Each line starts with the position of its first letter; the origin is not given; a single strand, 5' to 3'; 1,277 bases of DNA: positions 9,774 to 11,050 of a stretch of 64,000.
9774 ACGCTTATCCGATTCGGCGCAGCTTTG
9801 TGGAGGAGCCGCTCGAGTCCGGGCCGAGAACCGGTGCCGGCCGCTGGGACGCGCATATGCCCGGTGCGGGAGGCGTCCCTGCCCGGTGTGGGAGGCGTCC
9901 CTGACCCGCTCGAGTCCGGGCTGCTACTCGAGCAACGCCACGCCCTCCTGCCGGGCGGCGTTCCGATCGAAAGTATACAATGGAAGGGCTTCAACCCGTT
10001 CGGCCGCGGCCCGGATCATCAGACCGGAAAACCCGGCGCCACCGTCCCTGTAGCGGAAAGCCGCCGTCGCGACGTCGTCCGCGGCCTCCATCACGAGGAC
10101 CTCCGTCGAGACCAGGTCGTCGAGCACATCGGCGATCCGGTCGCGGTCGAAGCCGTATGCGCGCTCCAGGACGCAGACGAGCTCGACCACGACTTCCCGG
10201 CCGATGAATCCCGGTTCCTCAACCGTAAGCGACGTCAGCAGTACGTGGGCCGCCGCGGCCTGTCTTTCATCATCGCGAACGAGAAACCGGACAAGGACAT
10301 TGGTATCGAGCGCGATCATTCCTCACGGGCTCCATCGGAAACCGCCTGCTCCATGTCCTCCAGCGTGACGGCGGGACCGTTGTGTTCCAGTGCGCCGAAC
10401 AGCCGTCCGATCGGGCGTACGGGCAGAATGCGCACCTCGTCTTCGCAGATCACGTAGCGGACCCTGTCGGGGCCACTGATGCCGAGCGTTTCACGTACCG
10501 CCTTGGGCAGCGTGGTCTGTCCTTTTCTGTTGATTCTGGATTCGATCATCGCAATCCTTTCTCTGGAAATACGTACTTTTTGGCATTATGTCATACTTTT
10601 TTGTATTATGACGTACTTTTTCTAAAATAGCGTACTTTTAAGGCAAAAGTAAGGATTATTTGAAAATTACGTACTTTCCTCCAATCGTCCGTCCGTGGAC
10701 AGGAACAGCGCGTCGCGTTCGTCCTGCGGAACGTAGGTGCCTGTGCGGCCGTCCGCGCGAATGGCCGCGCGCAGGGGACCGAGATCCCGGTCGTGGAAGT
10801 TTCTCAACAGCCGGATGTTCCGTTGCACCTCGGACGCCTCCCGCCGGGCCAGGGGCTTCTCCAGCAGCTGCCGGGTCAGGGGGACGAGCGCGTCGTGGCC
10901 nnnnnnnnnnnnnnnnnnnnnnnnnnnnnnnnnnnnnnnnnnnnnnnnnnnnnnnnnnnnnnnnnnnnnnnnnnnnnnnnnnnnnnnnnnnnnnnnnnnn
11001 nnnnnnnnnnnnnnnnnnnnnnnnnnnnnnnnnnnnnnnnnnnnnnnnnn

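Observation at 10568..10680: Phased array of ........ motifs in an AT-rich vapBC promoter; related GTAC elements at other promoters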

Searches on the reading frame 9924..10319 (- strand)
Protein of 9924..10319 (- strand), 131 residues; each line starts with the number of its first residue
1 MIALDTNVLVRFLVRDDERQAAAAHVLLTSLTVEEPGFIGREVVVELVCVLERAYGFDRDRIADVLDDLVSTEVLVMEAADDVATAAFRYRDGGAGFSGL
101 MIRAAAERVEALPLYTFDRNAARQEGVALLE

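Call 8: search_protein_families(library=pfam, proteins=[window:9924-10319:-], max_evalue=0.01)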
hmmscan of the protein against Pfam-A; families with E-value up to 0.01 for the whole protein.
window:9924-10319:- (131 aa): 1 family
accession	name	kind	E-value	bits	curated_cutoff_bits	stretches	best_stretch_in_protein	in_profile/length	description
PF01850.27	PIN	-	9.7e-09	36.3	23.6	1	2-123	1-116/120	PIN domain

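Call 47: search_protein_families(library=ncbifam, proteins=[window:9924-10319:-], max_evalue=0.01)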
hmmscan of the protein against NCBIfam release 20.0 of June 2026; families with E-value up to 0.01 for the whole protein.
window:9924-10319:- (131 aa): 0 families

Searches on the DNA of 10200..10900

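Call 39: search_rna_families(source=window, start=10200, end=10900, threshold=evalue, max_evalue=1)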
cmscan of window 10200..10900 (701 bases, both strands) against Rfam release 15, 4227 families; matches with E-value up to 1: 3.
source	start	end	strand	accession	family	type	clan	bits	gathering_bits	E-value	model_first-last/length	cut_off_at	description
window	10727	10822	-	RF02521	Virus-PTE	Cis-reg;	-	18.7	80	0.42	1-85/85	no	Panicum mosaic virus cap-independent translation enhancer RNA (PTE)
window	10249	10278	-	RF01420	snoR113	Gene; snRNA; snoRNA; CD-box;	-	17.4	47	0.69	1-103/103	no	Small nucleolar RNA snoR113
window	10211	10277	-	RF01133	sR3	Gene; snRNA; snoRNA; CD-box;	-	16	41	0.12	1-55/55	no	Small nucleolar RNA sR3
